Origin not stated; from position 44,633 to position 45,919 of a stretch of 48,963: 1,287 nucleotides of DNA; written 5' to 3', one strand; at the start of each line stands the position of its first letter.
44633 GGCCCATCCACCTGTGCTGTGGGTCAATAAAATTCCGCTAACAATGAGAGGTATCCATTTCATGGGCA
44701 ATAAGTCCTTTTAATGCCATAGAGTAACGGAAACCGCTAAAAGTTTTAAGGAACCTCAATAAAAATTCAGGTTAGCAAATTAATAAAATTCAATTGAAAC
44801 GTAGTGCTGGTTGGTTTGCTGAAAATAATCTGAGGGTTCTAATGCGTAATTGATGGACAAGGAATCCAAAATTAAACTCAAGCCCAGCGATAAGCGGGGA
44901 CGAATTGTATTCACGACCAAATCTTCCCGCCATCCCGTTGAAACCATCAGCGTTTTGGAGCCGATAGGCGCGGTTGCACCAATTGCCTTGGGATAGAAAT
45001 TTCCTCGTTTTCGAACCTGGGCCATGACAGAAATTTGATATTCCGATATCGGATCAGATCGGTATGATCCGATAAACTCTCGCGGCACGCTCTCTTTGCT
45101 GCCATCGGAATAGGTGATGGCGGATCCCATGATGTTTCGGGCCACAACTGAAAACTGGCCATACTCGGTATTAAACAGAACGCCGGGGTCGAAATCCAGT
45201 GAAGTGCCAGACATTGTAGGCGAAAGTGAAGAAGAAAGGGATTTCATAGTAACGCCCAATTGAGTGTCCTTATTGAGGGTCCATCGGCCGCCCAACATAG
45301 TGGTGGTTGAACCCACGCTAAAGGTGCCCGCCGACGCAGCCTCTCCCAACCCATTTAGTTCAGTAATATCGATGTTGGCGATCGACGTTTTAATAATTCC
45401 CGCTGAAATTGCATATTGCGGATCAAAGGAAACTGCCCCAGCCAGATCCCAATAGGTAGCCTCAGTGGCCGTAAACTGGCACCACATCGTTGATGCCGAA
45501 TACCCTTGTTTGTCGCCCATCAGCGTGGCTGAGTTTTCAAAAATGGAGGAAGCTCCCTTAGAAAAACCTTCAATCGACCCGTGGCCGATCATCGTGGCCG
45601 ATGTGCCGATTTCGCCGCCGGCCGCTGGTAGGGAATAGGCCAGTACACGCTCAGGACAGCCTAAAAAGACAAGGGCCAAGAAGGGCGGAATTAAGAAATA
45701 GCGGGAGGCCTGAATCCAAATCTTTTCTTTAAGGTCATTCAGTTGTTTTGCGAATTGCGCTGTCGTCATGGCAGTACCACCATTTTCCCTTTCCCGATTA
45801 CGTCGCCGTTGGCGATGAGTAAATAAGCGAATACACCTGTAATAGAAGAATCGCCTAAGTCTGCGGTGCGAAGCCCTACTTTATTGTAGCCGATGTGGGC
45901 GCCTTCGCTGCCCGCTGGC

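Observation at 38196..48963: Same-strand envelope locus: FN3-array giant protein with T9SS-type C-terminal domain -> PorV/PorQ-like barrel -> TolC-MacA-MacB -> long GT9 -> PAP2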

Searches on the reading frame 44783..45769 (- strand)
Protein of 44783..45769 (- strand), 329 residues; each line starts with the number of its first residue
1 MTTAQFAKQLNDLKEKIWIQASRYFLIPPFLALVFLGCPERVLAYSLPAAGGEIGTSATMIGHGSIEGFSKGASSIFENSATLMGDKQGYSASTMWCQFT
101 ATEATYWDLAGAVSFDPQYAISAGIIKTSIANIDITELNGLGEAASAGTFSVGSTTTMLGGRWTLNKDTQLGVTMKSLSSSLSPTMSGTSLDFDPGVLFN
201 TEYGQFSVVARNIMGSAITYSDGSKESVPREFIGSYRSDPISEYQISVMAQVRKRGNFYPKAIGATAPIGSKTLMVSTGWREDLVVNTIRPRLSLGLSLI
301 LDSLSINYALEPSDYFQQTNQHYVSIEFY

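Call 5: search_protein_families(library=pfam, proteins=[window:44783-45769:-], max_evalue=0.01)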
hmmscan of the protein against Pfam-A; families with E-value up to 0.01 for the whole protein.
window:44783-45769:- (329 aa): 1 family
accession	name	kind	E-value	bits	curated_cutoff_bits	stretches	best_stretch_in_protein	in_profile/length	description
PF11751.14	PorP_SprF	-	0.0038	17.3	22.3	1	184-258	132-206/273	Type IX secretion system membrane protein PorP/SprF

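Call 6: search_protein_families(library=ncbifam, proteins=[window:44783-45769:-], max_evalue=0.01)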
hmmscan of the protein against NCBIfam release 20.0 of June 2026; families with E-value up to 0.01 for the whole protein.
window:44783-45769:- (329 aa): 4 families
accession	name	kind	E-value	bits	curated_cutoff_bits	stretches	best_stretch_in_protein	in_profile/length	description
NF033709.1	PorV_fam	subfamily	1.9e-10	40.8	90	1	68-234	24-200/326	PorV/PorQ family protein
NF033711.1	T9SS_PorQ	equivalog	0.00014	21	220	1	93-231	71-204/335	type IX secretion system protein PorQ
TIGR03519.1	T9SS_PorP_fam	subfamily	0.00083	18.9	90.55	1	183-289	145-251/292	PorP/SprF family type IX secretion system membrane protein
NF052325.1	PorVQ2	equivalog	0.0061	15.5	325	0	54-216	32-201/354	putative type IX sorting system protein PorV2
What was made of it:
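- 44780..45769 (-): PorV/PorQ-like 14-strand outer-membrane beta-barrel. Its start codon overlaps the cargo stop (ATGA). NF033709 E 1.9e-10, 40.8 bits (call 6).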

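Call 7: find_encoding_contigs(protein=window:44783-45769:-, flank=10000, max_places=6)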
Protein window:44783-45769:- (329 aa): 3 contigs read that carry it; 2 places shown.
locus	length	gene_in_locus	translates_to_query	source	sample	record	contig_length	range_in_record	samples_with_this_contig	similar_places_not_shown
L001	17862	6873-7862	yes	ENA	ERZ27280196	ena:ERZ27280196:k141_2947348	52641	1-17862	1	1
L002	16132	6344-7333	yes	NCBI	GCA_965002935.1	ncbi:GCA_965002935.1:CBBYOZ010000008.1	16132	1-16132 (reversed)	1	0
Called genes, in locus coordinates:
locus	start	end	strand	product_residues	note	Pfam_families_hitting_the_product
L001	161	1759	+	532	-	-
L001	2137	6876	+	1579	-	PF00041:fn3 (faint), PF16389:DUF4998 (faint), PF25832:Fn3_SaeA_2nd (faint), PF24421:Ig_J (faint), PF07495:Y_Y_Y (faint), PF19077:Big_13 (faint)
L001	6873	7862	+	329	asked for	-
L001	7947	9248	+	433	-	PF02321:OEP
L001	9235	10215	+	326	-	PF25917:BSH_RND (weak), PF25973:BSH_CzcB, PF25984:BSH_YknX (weak), PF25990:Beta-barrel_YknX, PF26002:Beta-barrel_AprE (weak)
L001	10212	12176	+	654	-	PF02463:SMC_N (faint), PF00005:ABC_tran, PF13304:AAA_21 (faint), PF12704:MacB_PCD, PF02687:FtsX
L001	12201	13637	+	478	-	-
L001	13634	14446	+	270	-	PF01569:PAP2, PF14360:PAP2_C (weak)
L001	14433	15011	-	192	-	PF03692:CxxCxxCC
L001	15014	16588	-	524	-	PF00083:Sugar_tr, PF06609:TRI12, PF07690:MFS_1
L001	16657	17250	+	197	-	PF04264:YceI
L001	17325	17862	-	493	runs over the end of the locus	PF02463:SMC_N (faint), PF03193:RsgA_GTPase (faint), PF13175:AAA_15 (faint), PF13555:AAA_29 (faint), PF00005:ABC_tran, PF01926:MMR_HSR1 (faint), PF12848:ABC_tran_Xtn, PF00005:ABC_tran, +2 more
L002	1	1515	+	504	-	?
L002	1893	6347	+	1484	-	PF00041:fn3 (faint), PF16389:DUF4998 (faint), PF25832:Fn3_SaeA_2nd (faint), PF07495:Y_Y_Y (faint), PF19077:Big_13 (faint), PF24421:Ig_J (faint)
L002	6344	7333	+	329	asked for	-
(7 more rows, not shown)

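Call 9: find_homologous_proteins(query=window:44783-45769:-, max_evalue=0.001)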
Query window:44783-45769:- (329 aa): 2 proteins with E <= 0.001 among 2451 candidates.
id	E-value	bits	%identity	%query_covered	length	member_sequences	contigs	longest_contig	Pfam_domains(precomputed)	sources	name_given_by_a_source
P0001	2.6e-213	725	100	100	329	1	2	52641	-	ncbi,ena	-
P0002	1.4e-121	424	64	91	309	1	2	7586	-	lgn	-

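Call 11: find_encoding_contigs(protein=P0002, flank=10000, max_places=6)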
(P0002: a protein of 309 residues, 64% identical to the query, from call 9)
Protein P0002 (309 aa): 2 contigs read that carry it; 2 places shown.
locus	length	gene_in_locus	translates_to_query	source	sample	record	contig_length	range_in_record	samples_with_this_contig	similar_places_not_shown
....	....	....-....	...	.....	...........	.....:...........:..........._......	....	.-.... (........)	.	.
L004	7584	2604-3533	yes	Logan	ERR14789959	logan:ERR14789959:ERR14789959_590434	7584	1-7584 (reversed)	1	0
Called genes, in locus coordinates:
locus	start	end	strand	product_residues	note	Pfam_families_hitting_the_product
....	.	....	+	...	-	?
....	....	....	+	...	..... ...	-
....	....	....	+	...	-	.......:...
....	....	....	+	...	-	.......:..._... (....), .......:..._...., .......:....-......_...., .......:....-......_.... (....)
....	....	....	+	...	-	?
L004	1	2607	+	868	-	?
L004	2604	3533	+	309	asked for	-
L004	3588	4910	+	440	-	PF02321:OEP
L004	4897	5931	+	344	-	PF25917:BSH_RND (weak), PF25973:BSH_CzcB, PF25990:Beta-barrel_YknX, PF26002:Beta-barrel_AprE (weak)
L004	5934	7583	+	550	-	?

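Call 15: search_protein_families(library=pfam, proteins=[L001:2137-6873:+, L001:161-1756:+], max_evalue=0.001)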
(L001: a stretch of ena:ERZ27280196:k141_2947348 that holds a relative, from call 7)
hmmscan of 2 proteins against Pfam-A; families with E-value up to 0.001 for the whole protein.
L001:2137-6873:+ (1579 aa): 7 families
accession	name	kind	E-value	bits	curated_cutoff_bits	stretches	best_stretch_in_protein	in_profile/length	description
PF19077.6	Big_13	-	8.6e-20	71.6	27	0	732-767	67-102/102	Bacterial Ig-like domain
PF00041.27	fn3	-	2.1e-19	69.9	25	0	301-373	2-74/84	Fibronectin type III domain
PF16389.11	DUF4998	-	6.2e-15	55.7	29.1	0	1105-1196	28-116/199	Domain of unknown function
PF24421.1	Ig_J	-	5.9e-07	30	29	0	1001-1052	51-102/104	Tip attachment protein J, Ig-like domain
PF16323.11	DUF4959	-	3.2e-06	27.9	32.9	0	307-348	26-67/106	Domain of unknown function (DUF4959)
PF07495.19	Y_Y_Y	-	1.6e-05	25.1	26.6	0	1011-1048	23-61/65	Y_Y_Y domain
PF13585.12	CHU_C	-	0.00014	22.4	27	0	538-556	52-70/86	CHU_C Type IX secretion signal domain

L001:161-1756:+ (532 aa): 0 families

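Call 19: search_protein_families(library=ncbifam, proteins=[L001:161-1756:+], max_evalue=10)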
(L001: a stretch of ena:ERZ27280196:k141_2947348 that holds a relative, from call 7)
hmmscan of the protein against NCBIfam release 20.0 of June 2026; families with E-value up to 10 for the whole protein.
L001:161-1756:+ (532 aa): 0 families

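Call 24: search_protein_representatives(alignment_id=A1)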
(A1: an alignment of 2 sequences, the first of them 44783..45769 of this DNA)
Query: 2 sequences, 333 profile positions. Proteins with E-value up to 0.001 (for the whole library): 304; up to 1e-10: 190; up to 1e-30: 6. The best 150 are listed.
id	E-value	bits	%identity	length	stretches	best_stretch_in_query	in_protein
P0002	4.0e-188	640.7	-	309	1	32-333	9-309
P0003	3.2e-35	138.0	-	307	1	52-327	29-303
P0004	1.8e-33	132.3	-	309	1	52-327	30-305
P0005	5.8e-33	130.6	-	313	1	30-329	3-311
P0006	2.5e-32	128.6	-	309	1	25-328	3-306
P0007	7.9e-32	126.9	-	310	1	33-329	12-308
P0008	4.5e-30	121.1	-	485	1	35-328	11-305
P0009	2.5e-29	118.7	-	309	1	36-328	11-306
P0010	4.4e-29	117.9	-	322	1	35-329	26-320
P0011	5.1e-29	117.7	-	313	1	40-329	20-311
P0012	7.3e-29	117.1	-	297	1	51-329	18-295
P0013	4.0e-28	114.7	-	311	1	51-327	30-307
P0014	4.4e-27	111.3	-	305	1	34-327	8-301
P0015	4.5e-26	108.0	-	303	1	54-328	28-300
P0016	5.8e-26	107.6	-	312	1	53-328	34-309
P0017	2.3e-25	105.7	-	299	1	50-329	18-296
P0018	9.4e-25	103.6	-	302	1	53-328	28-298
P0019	1.5e-24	103.0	-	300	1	53-329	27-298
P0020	2.3e-24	102.4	-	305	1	50-328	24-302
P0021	4.3e-24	101.5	-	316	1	32-329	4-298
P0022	6.8e-24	100.8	-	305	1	31-329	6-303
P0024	2.0e-23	99.3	-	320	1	30-328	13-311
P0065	1.9e-18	82.9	-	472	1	53-329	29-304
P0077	1.4e-17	80.1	-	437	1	43-328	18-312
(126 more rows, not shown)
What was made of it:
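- Tried and rejected: The exhaustive HMMER search was needed to reveal the barrel family of 304 members (call 24).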

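Call 25: predict_structure(alignment_id=A1)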
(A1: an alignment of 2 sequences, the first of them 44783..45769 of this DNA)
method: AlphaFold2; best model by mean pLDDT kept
length: 329 residues; sequences in the alignment: 2
mean_pLDDT: 29.7   pTM: 0.18
mean pLDDT of the five models: 29.7, 27.2, 25.8, 25.8, 23.8
residues with pLDDT >= 90: 0; 70-90: 0; 50-70: 4; < 50: 325
segments of 3 or more residues with pLDDT < 50: 1-10, 17-329
pLDDT, mean of each block of 10 residues (from residue 1): 41 48 33 31 30 28 34 35 32 31 27 24 23 29 31 27 27 26 23 26 26 30 33 27 26 29 31 30 25 30 29 29 28
secondary structure, 60 per line:
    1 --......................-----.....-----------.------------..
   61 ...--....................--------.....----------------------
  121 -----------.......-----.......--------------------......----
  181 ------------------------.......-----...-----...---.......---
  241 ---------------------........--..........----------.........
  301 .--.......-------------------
elements in order: H3-24 H30-34 E59-63 H66-85 E94-98 E132-138 E144-150 E171-176 E205-211 E217-219 E225-227 E231-237 E262-269 E272-281 E292-301 E304-310
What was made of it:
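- Tried and rejected: An AF2 model of the barrel from a 2-sequence alignment failed (pLDDT 29.7, call 25).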

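Call 27: search_protein_families(library=ncbifam, alignment_id=A3, max_evalue=0.001)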
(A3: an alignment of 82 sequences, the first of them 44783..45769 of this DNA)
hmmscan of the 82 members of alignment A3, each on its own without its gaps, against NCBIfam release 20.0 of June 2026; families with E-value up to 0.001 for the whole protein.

A. member 1, window:44783-45769:- (329 aa): 3 families
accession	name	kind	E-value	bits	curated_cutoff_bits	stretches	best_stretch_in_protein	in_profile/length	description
NF033709.1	PorV_fam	subfamily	1.9e-10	40.8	90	1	68-234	24-200/326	PorV/PorQ family protein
NF033711.1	T9SS_PorQ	equivalog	0.00014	21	220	1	93-231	71-204/335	type IX secretion system protein PorQ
TIGR03519.1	T9SS_PorP_fam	subfamily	0.00083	18.9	90.55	1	183-289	145-251/292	PorP/SprF family type IX secretion system membrane protein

B. families by the number of members that match (of 82 scanned): 5 families
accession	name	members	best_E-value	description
NF033709.1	PorV_fam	71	1.4e-19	PorV/PorQ family protein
NF033711.1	T9SS_PorQ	68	3.1e-15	type IX secretion system protein PorQ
NF052325.1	PorVQ2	11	5.8e-11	putative type IX sorting system protein PorV2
TIGR03519.1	T9SS_PorP_fam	8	1.2e-05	PorP/SprF family type IX secretion system membrane protein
NF033710.1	T9SS_OM_PorV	2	2.2e-06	type IX secretion system outer membrane channel protein PorV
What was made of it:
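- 44780..45769 (-): 71 of 82 family members match NF033709 (call 27).
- On PorV/PorQ family outer-membrane protein (NF033709): The best of 82 relatives reaches E 1.4e-19 (call 27).
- Closest known: PorV shuttle and the PorU-PorV / PorZ-PorQ attachment complexes of the T9SS. Same: The family matches the PorV/PorQ model (call 27).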

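Call 32: find_encoding_contigs(protein=P0003, flank=10000, max_places=3)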
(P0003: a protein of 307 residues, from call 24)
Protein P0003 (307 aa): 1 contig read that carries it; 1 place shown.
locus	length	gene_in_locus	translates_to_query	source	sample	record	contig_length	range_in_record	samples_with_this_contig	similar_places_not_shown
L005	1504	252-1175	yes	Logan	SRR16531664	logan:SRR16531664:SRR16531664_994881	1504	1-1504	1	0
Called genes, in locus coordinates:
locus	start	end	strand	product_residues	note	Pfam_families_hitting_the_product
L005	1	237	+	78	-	?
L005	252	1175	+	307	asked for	-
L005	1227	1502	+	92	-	?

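Call 33: list_cluster_members(proteins=[P0004, P0005, P0006, P0007, P0008, P0009, P0010, P0011, P0012, P0013])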
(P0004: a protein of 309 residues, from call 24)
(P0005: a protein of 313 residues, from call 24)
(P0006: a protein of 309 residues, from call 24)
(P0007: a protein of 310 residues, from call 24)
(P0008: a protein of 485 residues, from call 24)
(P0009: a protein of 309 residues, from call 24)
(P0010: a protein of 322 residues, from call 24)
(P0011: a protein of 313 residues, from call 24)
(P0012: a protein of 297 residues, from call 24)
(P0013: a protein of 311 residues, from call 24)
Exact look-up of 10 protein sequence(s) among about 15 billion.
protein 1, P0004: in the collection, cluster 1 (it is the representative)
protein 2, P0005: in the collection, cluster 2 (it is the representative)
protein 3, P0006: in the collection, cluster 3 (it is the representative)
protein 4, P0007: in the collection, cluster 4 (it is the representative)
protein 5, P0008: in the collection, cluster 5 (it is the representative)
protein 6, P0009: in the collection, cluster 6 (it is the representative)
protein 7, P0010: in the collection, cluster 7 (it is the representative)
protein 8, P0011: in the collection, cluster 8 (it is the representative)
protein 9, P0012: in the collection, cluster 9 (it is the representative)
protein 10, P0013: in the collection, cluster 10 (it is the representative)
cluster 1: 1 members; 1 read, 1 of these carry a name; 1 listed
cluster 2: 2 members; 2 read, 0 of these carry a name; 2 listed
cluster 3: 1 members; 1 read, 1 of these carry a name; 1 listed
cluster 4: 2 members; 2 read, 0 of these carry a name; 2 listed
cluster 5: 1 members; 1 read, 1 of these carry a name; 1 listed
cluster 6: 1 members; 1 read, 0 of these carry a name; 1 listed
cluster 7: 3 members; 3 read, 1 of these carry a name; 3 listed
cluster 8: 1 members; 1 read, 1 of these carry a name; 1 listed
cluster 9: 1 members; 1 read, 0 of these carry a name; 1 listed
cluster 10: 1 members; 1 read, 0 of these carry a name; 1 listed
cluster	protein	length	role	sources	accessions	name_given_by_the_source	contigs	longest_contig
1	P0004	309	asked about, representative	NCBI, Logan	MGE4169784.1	MAG: hypothetical protein AB7F28_03595 [Candidatus Margulisiibacteriota bacterium]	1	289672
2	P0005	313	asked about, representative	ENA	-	-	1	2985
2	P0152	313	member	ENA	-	-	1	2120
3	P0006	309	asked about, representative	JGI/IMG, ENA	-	hypothetical protein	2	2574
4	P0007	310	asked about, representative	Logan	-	-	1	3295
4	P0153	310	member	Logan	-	-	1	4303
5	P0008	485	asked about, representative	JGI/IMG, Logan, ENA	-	hypothetical protein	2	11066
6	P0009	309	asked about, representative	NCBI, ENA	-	-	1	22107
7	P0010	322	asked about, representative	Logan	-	-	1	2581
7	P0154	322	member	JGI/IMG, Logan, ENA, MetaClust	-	\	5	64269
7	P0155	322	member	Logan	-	-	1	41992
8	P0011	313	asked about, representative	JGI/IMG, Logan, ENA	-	hypothetical protein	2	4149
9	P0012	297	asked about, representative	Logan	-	-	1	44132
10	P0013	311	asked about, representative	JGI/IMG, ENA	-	-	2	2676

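Call 34: find_encoding_contigs(protein=P0004, flank=10000, max_places=2)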
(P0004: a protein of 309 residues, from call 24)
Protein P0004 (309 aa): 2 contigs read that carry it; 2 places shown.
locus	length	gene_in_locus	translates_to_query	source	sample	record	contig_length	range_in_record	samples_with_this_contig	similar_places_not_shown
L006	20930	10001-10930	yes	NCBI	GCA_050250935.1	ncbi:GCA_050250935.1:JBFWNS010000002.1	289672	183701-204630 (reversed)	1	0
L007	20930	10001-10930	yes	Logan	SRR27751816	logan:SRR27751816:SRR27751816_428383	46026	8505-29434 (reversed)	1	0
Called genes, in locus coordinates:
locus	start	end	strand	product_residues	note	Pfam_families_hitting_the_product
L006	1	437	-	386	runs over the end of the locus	PF13439:Glyco_transf_4, PF13579:Glyco_trans_4_4, PF20706:GT4-conflict (weak), PF00534:Glycos_transf_1, PF13692:Glyco_trans_1_4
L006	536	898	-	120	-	-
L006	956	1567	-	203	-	-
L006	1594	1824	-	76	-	-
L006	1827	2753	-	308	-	PF03741:TerC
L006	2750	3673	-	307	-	PF01063:Aminotran_4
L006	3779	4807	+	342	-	-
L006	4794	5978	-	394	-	PF13173:AAA_14, PF13635:DUF4143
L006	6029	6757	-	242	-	PF00977:His_biosynth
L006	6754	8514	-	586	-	PF01336:tRNA_anti-codon, PF00152:tRNA-synt_2, PF02938:GAD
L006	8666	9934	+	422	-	PF16389:DUF4998 (faint), PF00041:fn3 (faint), PF13585:CHU_C (faint), PF19077:Big_13 (faint)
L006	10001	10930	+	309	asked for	-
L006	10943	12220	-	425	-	PF13393:tRNA-synt_His, PF00587:tRNA-synt_2b, PF13393:tRNA-synt_His, PF03129:HGTP_anticodon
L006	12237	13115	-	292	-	PF03065:Glyco_hydro_57 (faint), PF01522:Polysacc_deac_1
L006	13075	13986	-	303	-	PF08331:QueG_DUF1730, PF13187:Fer4_9 (faint), PF12838:Fer4_7 (faint), PF13484:Fer4_16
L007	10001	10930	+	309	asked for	-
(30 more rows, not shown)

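Call 35: find_encoding_contigs(protein=P0012, flank=10000, max_places=2)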
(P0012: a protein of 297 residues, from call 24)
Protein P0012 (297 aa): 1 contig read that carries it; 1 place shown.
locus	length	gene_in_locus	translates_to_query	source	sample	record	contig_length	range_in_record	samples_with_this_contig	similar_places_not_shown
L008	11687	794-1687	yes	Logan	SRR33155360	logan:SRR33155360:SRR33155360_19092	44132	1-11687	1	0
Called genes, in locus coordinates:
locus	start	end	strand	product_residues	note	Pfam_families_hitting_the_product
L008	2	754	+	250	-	?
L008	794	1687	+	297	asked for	-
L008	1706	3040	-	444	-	PF00815:Histidinol_dh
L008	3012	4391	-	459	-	PF00275:EPSP_synthase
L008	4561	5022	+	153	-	PF00364:Biotin_lipoyl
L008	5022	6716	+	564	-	PF01368:DHH, PF02272:DHHA1, PF17768:RecJ_OB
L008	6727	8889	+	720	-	PF01966:HD, PF13328:HD_4, PF04607:RelA_SpoT, PF02824:TGS, PF19296:RelA_AH, PF28438:RelA_RIS, PF13291:ACT_4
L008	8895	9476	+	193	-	PF01725:Ham1p_like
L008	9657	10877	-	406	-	PF13173:AAA_14, PF13635:DUF4143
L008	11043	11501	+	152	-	-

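Call 39: find_related_loci(query=window:44783-45769:-, collection=genome_contigs, flank=10000)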
Query window:44783-45769:- (329 aa) in genome_contigs; peptide patterns used: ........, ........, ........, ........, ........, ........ (x = any residue, [..] = any of these).
76 stretches matched a pattern, but none encodes a relative of the query by tblastn (E <= 1e-3).
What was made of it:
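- Tried and rejected: The single barrel protein found nothing in genome_contigs (call 39).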

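Call 40: predict_structure(alignment_id=A3)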
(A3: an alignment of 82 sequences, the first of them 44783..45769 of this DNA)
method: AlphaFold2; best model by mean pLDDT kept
length: 329 residues; sequences in the alignment: 82
mean_pLDDT: 90.9   pTM: 0.81
mean pLDDT of the five models: 90.9, 90.3, 90.2, 90.1, 90.0
residues with pLDDT >= 90: 261; 70-90: 37; 50-70: 19; < 50: 12
segments of 3 or more residues with pLDDT < 50: 37-48
pLDDT, mean of each block of 10 residues (from residue 1): 81 86 63 52 43 85 97 97 95 93 89 97 97 96 97 97 98 98 96 98 98 97 95 98 95 96 98 97 93 98 97 91 96
secondary structure, 60 per line:
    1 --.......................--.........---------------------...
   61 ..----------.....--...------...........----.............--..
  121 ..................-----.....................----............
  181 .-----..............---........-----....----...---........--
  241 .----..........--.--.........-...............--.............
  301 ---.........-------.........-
elements in order: H3-25 H28-36 H58-62 H73-77 E89-99 E104-116 E119-138 E144-164 E169-181 E187-200 E204-211 E217-220 E225-227 E231-238 E246-255 E261-269 E271-285 E288-300 E304-312 E320-328
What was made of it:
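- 44780..45769 (-): AF2 pLDDT is 90.9 (call 40).
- On PorV/PorQ family outer-membrane protein (NF033709): The AF2 model has pLDDT 90.9 and 14 long strands (call 40).
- AF2 gives pLDDT 90.9 and 14 strands (call 40).
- Tried and rejected: It was repeated with 82 sequences (call 40).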

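Call 42: find_encoding_contigs(protein=P0154, flank=10000, max_places=2)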
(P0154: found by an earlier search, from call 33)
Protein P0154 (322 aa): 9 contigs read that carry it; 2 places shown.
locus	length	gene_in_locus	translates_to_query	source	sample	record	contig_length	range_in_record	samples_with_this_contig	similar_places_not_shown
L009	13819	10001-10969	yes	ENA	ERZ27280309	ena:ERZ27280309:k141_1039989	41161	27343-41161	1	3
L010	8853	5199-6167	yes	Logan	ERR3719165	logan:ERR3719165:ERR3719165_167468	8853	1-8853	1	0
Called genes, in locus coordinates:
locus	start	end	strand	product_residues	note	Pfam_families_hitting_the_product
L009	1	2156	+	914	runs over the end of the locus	PF16078:2-oxogl_dehyd_N, PF00676:E1_dh, PF02779:Transket_pyr, PF16870:OxoGdeHyase_C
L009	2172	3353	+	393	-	PF00364:Biotin_lipoyl, PF02817:E3_binding, PF00198:2-oxoacid_dh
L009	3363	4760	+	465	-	PF00890:FAD_binding_2 (weak), PF01134:GIDA (faint), PF07992:Pyr_redox_2, PF12831:FAD_oxidored, PF13450:NAD_binding_8 (weak), PF13738:Pyr_redox_3, PF00070:Pyr_redox, PF02852:Pyr_redox_dim, +3 more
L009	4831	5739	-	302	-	PF13593:SBF_like, PF01758:SBF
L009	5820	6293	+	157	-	PF00588:SpoU_methylase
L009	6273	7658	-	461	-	PF02812:ELFV_dehydrog_N, PF00208:ELFV_dehydrog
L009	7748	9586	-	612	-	PF01926:MMR_HSR1, PF02421:FeoB_N, PF03193:RsgA_GTPase (faint), PF07670:Gate, PF07664:FeoB_C (weak), PF07670:Gate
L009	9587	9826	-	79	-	PF04023:FeoA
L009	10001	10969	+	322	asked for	-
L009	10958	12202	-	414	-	PF07690:MFS_1, PF00083:Sugar_tr, PF07690:MFS_1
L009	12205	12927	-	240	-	PF01522:Polysacc_deac_1, PF10096:DUF2334 (weak)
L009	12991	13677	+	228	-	-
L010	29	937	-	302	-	PF13593:SBF_like, PF01758:SBF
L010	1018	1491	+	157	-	PF00588:SpoU_methylase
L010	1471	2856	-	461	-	PF02812:ELFV_dehydrog_N, PF00208:ELFV_dehydrog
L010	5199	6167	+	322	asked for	-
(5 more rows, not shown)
